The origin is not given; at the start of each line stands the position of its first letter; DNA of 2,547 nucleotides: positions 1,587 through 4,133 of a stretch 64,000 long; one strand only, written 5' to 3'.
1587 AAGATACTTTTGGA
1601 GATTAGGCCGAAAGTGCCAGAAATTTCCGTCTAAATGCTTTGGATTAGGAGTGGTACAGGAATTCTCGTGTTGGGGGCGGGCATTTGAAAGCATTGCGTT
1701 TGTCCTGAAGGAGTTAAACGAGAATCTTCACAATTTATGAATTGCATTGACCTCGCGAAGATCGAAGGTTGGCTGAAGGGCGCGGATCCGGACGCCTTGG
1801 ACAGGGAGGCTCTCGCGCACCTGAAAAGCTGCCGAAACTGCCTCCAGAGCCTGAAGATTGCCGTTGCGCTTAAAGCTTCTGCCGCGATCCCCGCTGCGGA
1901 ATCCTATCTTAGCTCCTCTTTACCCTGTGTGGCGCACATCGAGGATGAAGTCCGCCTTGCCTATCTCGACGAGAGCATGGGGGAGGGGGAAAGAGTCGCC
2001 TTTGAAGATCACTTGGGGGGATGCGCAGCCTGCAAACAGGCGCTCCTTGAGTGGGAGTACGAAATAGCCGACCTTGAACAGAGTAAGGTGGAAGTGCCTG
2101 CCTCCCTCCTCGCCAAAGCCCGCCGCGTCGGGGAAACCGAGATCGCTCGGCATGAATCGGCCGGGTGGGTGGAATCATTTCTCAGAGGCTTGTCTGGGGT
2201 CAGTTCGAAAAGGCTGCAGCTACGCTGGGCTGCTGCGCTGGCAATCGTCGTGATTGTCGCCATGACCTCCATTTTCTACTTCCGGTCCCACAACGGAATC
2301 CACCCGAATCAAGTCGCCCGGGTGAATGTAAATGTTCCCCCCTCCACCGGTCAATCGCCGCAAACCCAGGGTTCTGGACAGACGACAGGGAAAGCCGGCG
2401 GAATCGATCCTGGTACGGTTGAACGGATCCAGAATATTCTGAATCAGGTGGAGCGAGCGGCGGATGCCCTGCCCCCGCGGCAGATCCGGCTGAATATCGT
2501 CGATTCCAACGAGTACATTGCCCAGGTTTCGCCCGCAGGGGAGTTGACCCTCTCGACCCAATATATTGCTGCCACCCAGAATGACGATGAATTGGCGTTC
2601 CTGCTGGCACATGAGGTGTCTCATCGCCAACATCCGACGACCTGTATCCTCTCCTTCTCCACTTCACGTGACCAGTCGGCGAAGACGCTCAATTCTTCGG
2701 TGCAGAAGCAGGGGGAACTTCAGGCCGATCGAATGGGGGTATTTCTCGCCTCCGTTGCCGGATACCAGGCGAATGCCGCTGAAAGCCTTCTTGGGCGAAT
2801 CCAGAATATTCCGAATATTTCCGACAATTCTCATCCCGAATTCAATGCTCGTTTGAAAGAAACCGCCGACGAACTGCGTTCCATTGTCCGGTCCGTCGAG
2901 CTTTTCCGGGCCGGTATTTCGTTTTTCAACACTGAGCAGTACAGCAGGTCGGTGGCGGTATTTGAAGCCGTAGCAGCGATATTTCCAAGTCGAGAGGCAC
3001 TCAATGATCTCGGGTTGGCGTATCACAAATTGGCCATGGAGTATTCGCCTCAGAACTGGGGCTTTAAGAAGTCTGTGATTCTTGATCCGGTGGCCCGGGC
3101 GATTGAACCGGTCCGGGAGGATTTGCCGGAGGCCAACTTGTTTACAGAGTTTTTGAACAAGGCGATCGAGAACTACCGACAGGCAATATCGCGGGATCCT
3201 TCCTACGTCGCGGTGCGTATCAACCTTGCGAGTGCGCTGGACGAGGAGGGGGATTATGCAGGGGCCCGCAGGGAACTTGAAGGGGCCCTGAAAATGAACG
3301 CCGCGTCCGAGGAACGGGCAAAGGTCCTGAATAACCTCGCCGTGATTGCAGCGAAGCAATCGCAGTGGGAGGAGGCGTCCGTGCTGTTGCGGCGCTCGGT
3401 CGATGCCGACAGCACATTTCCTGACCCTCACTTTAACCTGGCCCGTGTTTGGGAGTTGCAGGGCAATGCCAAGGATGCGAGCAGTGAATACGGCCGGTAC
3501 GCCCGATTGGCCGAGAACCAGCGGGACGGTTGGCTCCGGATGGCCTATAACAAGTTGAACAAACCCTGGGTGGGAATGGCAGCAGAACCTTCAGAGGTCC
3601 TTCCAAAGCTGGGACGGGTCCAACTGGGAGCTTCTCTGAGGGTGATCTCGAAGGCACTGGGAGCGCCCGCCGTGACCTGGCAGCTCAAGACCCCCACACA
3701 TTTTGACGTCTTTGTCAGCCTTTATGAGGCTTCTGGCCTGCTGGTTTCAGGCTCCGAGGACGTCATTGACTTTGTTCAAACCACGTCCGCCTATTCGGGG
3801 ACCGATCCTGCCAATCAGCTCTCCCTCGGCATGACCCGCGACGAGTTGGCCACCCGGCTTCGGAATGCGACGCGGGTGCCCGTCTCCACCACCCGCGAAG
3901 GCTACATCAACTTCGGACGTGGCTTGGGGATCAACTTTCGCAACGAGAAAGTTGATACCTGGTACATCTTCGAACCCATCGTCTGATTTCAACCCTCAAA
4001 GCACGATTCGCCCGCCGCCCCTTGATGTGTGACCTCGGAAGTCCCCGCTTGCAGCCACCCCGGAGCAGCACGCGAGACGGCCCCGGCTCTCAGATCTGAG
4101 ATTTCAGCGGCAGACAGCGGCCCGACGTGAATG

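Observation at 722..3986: ECF-like sigma factor paired with a double-ZAS (zinc-binding anti-sigma motif) anti-sigma factor fused to a BepA-like M48 protease-TPR module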

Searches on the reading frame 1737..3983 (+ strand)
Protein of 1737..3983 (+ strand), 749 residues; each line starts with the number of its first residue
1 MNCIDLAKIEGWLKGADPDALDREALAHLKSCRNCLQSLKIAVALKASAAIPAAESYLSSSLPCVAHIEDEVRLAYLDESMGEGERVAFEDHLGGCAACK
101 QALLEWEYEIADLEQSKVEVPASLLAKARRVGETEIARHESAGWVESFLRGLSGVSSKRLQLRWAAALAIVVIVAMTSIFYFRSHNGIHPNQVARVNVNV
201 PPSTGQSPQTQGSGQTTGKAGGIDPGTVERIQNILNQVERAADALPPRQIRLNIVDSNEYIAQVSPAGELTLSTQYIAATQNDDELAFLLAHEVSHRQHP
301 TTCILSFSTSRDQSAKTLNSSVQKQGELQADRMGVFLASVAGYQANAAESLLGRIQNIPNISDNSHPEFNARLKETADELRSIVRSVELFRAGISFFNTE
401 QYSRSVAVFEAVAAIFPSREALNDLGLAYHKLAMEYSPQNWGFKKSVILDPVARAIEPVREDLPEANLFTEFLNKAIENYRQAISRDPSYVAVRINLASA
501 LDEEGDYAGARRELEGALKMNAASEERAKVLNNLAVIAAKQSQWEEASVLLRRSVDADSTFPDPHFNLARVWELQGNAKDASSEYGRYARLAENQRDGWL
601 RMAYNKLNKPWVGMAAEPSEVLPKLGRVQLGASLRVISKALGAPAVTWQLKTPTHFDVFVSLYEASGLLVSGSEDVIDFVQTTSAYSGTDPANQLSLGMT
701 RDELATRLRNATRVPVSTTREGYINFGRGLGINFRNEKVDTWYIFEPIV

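Call 3: search_protein_families(library=pfam, proteins=[window:1737-3983:+], max_evalue=1)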
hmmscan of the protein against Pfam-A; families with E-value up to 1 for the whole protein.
window:1737-3983:+ (749 aa): 24 families
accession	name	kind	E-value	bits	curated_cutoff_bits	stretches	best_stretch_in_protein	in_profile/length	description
PF07719.23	TPR_2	-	1.2e-12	47.3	27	2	528-558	1-31/34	Tetratricopeptide repeat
PF13414.12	TPR_11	-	3.3e-11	43.1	26.8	2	473-501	10-38/42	TPR repeat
PF14559.12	TPR_19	-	5.4e-11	43.1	25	2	474-527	8-61/68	Tetratricopeptide repeat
PF13432.12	TPR_16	-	9.1e-10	39.3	32.7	4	496-558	2-61/65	Tetratricopeptide repeat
PF01435.24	Peptidase_M48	-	1.3e-09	38.6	20.3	2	229-299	5-78/186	Peptidase family M48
PF13431.12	TPR_17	-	7.8e-09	35.6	24.4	1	480-511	2-33/34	Tetratricopeptide repeat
PF00515.34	TPR_1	-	8.4e-09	35.3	27.8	2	528-556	1-29/34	Tetratricopeptide repeat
PF13424.12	TPR_12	-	3.9e-08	33.8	30.1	2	471-520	24-74/77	Tetratricopeptide repeat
PF13428.12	TPR_14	-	2.6e-07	31.1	23.5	1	493-526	3-36/44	Tetratricopeptide repeat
PF13490.11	zf-HC2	-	5.8e-07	29.9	22.2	1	75-99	10-34/35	Putative zinc-finger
PF13181.12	TPR_8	-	3.7e-06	27.1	25.7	0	494-522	4-32/34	Tetratricopeptide repeat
PF24575.1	TPR_Slam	-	5.4e-06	27.2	35.2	1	473-512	63-102/104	Surface lipoprotein assembly modifier, N-terminal TPR repeats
PF07721.20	TPR_4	-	2.1e-05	25.1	27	1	492-515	2-25/26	Tetratricopeptide repeat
PF13374.12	TPR_10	-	9.1e-05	22.8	27.5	1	528-556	2-30/42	Tetratricopeptide repeat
PF13174.12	TPR_6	-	0.0016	19.4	26.3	0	389-417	3-31/33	Tetratricopeptide repeat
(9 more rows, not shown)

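Call 4: search_protein_families(library=ncbifam, proteins=[window:1737-3983:+], max_evalue=1)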
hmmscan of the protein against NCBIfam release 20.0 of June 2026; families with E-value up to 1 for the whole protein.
window:1737-3983:+ (749 aa): 22 families
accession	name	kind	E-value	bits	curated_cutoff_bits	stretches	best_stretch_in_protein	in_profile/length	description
TIGR02521.1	type_IV_pilW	equivalog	1.4e-12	47.7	154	1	474-597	82-204/234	type IV pilus biogenesis/stability protein PilW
TIGR02917.1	PEP_TPR_lipo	equivalog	4.9e-08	31.3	312.2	1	473-600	481-605/899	XrtA/PEP-CTERM system TPR-repeat protein PrsT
NF040959.1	MamA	equivalog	1.3e-07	31.3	200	1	475-581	55-158/204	magnetosome protein MamA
NF052375.1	antisigma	equivalog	1.4e-07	31.7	100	1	79-195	8-119/217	anti-sigma factor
NF002725.1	PRK02603.1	equivalog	2.7e-07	30.8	143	1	502-599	46-143/173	photosystem I assembly protein Ycf3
NF033920.0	C39_PA2778_fam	equivalog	7.4e-06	25.6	150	1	474-555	173-251/255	PA2778 family cysteine peptidase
NF033762.1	social_mot_Tgl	equivalog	1.8e-05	24.2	225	1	473-601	82-209/252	social motility TPR repeat lipoprotein Tgl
TIGR03988.1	antisig_RsrA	equivalog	1.9e-05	24.7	62.5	1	74-117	10-52/77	mycothiol system anti-sigma-R factor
NF047371.1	FlcA_CTERM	equivalog_domain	9.5e-05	21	300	1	539-594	324-379/646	periplasmic flagellar collar protein FlcA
TIGR00540.1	TPR_hemY_coli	hypoth_equivalog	0.00011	21.1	142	1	519-585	317-382/385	heme biosynthesis-associated TPR protein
NF052400.1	M48_BAM_BepA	equivalog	0.00021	20.2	570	1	267-296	108-137/483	beta-barrel assembly-enhancing protease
TIGR02795.1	tol_pal_ybgF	equivalog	0.00089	19.8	90.1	1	497-552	45-100/119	tol-pal system protein YbgF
NF047558.1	TPR_END_plus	domain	0.0033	17.3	32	0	533-560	4-31/56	TPR end-of-group domain-containing protein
NF033758.1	gliding_GltE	equivalog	0.007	15.4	225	1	475-546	240-308/411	adventurous gliding motility TPR repeat lipoprotein GltE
TIGR02552.1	LcrH_SycD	equivalog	0.0093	15.7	104.8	0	533-594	57-118/136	SycD/LcrH family type III secretion system chaperone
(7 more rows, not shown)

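Call 5: search_solved_structures(query=window:1737-3983:+, max_evalue=1, show_alignments=3)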
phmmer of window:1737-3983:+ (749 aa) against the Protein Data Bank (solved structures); distinct sequences matched with E-value up to 1: 69 (the best 60 are shown).
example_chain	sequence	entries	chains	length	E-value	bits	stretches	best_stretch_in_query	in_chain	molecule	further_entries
1w3b_A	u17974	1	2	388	1.9e-21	79.4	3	473-603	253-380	UDP-N-ACETYLGLUCOSAMINE--PEPTIDE N-ACETYLGLUCOSAMINYLTRANSFERASE 110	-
6eou_A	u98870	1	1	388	4.2e-21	78.3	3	473-603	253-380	UDP-N-acetylglucosamine--peptide N-acetylglucosaminyltransferase 110 kDa subunit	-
7yea_A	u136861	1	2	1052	5.6e-21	77.9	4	473-603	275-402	UDP-N-acetylglucosamine--peptide N-acetylglucosaminyltransferase 110 kDa subunit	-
7yeh_B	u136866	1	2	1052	5.6e-21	77.9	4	473-603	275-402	UDP-N-acetylglucosamine--peptide N-acetylglucosaminyltransferase 110 kDa subunit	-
7ntf_A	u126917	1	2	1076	8.4e-21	77.3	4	473-602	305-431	Isoform 1 of UDP-N-acetylglucosamine--peptide N-acetylglucosaminyltransferase 110 kDa subu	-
9qhb_A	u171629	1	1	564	9.5e-20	73.8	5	390-602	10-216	Engineered tetratricopeptide repeat protein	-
9qhc_A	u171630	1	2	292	7.2e-12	47.8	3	475-600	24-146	Engineered tetratricopeptide repeat protein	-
8bu0_A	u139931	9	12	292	1e-10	43.9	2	474-602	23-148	Consensus tetratricopeptide repeat protein | Crystal structure of an 8-repeat consensus TPR superhelix with Zinc. | Monomer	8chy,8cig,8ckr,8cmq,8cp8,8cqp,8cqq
7obi_A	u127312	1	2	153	8.4e-08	34.3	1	474-596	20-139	CTPR-rv4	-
5lvv_A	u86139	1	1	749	4.2e-06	28.7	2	509-602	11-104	UDP-N-acetylglucosamine--peptide N-acetylglucosaminyltransferase 110 kDa subunit,UDP-N-ace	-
6tka_AAA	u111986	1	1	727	1.1e-05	27.3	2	527-602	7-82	UDP-N-acetylglucosamine--peptide N-acetylglucosaminyltransferase 110 kDa subunit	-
8cm9_A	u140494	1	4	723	1.2e-05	27.2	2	527-602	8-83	UDP-N-acetylglucosamine--peptide N-acetylglucosaminyltransferase 110 kDa subunit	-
5lwv_A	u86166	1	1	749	1.2e-05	27.2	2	527-602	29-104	Host cell factor 1,UDP-N-acetylglucosamine--peptide N-acetylglucosaminyltransferase 110 kD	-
6ibo_A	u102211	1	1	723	1.2e-05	27.2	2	527-602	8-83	UDP-N-acetylglucosamine--peptide N-acetylglucosaminyltransferase 110 kDa subunit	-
3pe3_A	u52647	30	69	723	1.2e-05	27.2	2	527-602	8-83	UDP-N-acetylglucosamine--peptide N-acetylglucosaminyltransferase 110 kDa subunit | UDP-N-ACETYLGLUCOSAMINE--PEPTIDE N-ACETYLGLUCOSAMINYL TRANSFERASE 110 KDA SUB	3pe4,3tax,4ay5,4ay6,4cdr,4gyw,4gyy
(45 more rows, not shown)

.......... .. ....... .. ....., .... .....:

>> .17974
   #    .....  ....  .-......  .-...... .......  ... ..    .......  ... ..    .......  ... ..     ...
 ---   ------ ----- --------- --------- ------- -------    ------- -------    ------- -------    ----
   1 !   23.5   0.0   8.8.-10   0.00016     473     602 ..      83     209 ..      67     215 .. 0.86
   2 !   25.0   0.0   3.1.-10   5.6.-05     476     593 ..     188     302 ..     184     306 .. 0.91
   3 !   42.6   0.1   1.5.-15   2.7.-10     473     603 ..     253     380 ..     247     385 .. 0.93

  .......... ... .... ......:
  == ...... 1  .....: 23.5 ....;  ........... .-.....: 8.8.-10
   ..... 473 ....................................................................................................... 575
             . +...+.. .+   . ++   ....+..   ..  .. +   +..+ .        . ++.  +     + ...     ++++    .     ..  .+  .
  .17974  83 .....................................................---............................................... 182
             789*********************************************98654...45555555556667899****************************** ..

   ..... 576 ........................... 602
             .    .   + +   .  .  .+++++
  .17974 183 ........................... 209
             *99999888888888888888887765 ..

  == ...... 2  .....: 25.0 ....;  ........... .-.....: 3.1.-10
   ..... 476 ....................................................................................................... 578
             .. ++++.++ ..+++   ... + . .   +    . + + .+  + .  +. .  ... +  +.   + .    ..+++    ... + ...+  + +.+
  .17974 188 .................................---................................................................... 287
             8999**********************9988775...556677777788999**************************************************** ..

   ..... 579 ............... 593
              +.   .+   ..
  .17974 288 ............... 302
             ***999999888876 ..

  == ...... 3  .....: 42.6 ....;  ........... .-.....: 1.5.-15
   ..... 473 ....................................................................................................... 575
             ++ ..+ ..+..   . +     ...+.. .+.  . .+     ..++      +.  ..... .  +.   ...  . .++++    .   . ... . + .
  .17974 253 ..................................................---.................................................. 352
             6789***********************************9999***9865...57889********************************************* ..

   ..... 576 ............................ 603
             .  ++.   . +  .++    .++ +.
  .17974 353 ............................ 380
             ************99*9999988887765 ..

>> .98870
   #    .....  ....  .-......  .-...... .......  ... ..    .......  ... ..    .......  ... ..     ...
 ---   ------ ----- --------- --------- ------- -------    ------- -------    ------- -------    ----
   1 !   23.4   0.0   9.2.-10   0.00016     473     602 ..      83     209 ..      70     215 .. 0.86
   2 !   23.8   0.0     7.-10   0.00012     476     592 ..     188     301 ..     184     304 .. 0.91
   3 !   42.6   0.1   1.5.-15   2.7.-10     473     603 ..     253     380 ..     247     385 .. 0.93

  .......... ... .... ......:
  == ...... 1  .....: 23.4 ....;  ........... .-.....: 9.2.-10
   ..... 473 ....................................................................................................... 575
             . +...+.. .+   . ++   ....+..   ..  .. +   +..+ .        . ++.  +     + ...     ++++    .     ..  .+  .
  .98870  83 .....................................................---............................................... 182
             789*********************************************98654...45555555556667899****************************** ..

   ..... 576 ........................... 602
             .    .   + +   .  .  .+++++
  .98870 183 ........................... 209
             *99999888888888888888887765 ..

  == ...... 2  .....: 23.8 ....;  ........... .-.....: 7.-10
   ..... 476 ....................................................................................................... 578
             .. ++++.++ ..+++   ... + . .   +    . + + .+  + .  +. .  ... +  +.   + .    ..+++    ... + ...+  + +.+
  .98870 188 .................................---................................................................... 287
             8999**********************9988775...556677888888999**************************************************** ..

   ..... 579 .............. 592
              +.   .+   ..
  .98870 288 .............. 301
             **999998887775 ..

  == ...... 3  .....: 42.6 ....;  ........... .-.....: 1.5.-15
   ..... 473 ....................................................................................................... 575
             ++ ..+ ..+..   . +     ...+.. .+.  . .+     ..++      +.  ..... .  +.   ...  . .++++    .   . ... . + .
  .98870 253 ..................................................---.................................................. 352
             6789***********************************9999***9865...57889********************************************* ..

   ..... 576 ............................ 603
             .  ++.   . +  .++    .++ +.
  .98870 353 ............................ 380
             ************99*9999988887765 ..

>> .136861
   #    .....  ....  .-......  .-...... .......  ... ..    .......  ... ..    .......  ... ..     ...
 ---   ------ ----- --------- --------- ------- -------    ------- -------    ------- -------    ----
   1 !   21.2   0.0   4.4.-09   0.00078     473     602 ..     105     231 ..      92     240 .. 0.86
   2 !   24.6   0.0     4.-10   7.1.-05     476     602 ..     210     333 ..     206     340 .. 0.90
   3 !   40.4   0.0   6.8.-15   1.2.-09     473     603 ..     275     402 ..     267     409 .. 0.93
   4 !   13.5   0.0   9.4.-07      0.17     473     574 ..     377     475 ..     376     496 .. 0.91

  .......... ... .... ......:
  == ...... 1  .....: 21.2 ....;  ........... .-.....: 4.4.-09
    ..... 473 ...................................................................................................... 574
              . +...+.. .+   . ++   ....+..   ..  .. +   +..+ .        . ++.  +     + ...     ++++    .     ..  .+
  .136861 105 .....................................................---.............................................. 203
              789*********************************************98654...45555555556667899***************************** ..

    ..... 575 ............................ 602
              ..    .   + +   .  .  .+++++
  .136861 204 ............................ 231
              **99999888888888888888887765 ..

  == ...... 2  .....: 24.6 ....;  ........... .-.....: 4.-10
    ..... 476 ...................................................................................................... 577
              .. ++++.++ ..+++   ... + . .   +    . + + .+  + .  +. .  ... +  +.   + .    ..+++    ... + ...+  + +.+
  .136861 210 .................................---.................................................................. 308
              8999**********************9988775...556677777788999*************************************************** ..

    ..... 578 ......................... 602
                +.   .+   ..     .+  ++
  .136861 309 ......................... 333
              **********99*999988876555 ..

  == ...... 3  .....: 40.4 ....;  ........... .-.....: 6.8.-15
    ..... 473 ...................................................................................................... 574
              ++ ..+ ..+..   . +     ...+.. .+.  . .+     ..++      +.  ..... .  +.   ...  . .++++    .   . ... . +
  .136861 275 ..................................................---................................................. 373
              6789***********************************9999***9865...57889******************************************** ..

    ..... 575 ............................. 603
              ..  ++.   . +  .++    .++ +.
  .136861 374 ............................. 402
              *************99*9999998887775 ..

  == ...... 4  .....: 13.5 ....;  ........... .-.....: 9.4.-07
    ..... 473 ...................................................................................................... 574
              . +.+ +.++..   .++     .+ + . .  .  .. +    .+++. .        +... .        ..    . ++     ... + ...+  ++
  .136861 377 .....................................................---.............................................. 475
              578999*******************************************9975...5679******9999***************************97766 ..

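Call 7: find_homologous_proteins(query=window:1737-3983:+, max_evalue=0.001)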
Query window:1737-3983:+ (749 aa): 17 proteins with E <= 0.001 among 8000 candidates.
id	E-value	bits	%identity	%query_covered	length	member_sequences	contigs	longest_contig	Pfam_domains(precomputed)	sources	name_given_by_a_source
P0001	0.0e+0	1667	100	100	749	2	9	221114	PF01435.25,PF13431.13,PF13414.13,PF13428.13,PF07721.21,PF14559.13,PF24575.2,PF13490.12,PF00515.35,PF13424.13,PF13432.13,PF13181.13,PF07719.24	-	-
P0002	0.0e+0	1362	81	100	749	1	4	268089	PF14559.13,PF01435.25,PF13431.13,PF13490.12,PF13414.13,PF00515.35,PF13424.13,PF13432.13,PF13428.13,PF13181.13,PF07719.24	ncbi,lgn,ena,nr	ncbi:MAG: tetratricopeptide repeat protein [Acidobacteriia bacterium]|nr:tetratricopeptide repeat pr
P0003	0.0e+0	1208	72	100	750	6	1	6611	PF01435.25,PF13431.13,PF13414.13,PF13428.13,PF14559.13,PF13490.12,PF13371.13,PF00515.35,PF13424.13,PF13432.13,PF13181.13,PF07719.24,PF13174.13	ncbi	-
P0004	0.0e+0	1031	63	100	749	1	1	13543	PF14559.13,PF01435.25,PF13414.13,PF00515.35,PF13432.13,PF13428.13,PF13181.13,PF07719.24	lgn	-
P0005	0.0e+0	1020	63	100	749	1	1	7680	PF14559.13,PF24575.2,PF01435.25,PF13431.13,PF13414.13,PF00515.35,PF13424.13,PF13432.13,PF13428.13,PF13181.13,PF07719.24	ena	-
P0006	1.5e-290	984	61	100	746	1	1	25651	PF01435.25,PF13431.13,PF13414.13,PF13428.13,PF13374.13,PF14559.13,PF24575.2,PF13490.12,PF00515.35,PF13424.13,PF13432.13,PF13181.13,PF07719.24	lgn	-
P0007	4.6e-281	952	59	100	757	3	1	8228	PF01435.25,PF13431.13,PF13414.13,PF13428.13,PF13374.13,PF14559.13,PF13490.12,PF00515.35,PF13424.13,PF13432.13,PF13181.13,PF07719.24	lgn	-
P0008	1.3e-276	938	57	100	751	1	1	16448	PF01435.25,PF13431.13,PF13414.13,PF13428.13,PF14559.13,PF24575.2,PF13490.12,PF00515.35,PF13424.13,PF13432.13,PF13181.13,PF07719.24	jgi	jgi:tetratricopeptide (TPR) repeat protein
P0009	2.5e-272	924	58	100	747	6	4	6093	PF14559.13,PF01435.25,PF13414.13,PF00515.35,PF13424.13,PF13432.13,PF13181.13,PF07719.24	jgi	jgi:tetratricopeptide (TPR) repeat protein/anti-sigma factor RsiW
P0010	4.6e-270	916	56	100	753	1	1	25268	PF14559.13,PF01435.25,PF13431.13,PF13414.13,PF00515.35,PF13424.13,PF13432.13,PF13428.13,PF13181.13,PF07719.24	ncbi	-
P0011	4.4e-261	886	56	100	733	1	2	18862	PF14559.13,PF01435.25,PF13431.13,PF00515.35,PF13424.13,PF07719.24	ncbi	-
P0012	1.7e-247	842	52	100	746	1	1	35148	PF14559.13,PF01435.25,PF13414.13,PF00515.35,PF13424.13,PF13432.13,PF13428.13,PF13181.13,PF07719.24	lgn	-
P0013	1.6e-232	792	51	100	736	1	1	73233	PF14559.13,PF01435.25,PF13490.12,PF13414.13,PF00515.35,PF13424.13,PF13432.13,PF13181.13,PF07719.24,PF13374.13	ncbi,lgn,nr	ncbi:MAG: tetratricopeptide repeat protein [Acidobacteriia bacterium]|nr:tetratricopeptide repeat pr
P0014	2.1e-147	511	57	55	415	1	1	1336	PF13431.13,PF13414.13,PF13176.13,PF13428.13,PF14559.13,PF24575.2,PF00515.35,PF13424.13,PF13432.13,PF13181.13,PF07719.24,PF13174.13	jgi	jgi:tetratricopeptide (TPR) repeat protein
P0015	9.0e-6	43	33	12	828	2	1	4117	PF03704.24,PF13414.13,PF12569.15,PF13374.13,PF24575.2,PF00515.35,PF13424.13,PF13429.13,PF14561.13,PF07719.24,PF13174.13,PF20308.5,PF25063.1,PF13431.13,PF23914.2,PF25062.2,PF25058.2,PF13176.13,PF13428.13,PF25064.2,PF14559.13,PF13371.13,PF12895.14,PF21033.5,PF13432.13,PF13181.13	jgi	-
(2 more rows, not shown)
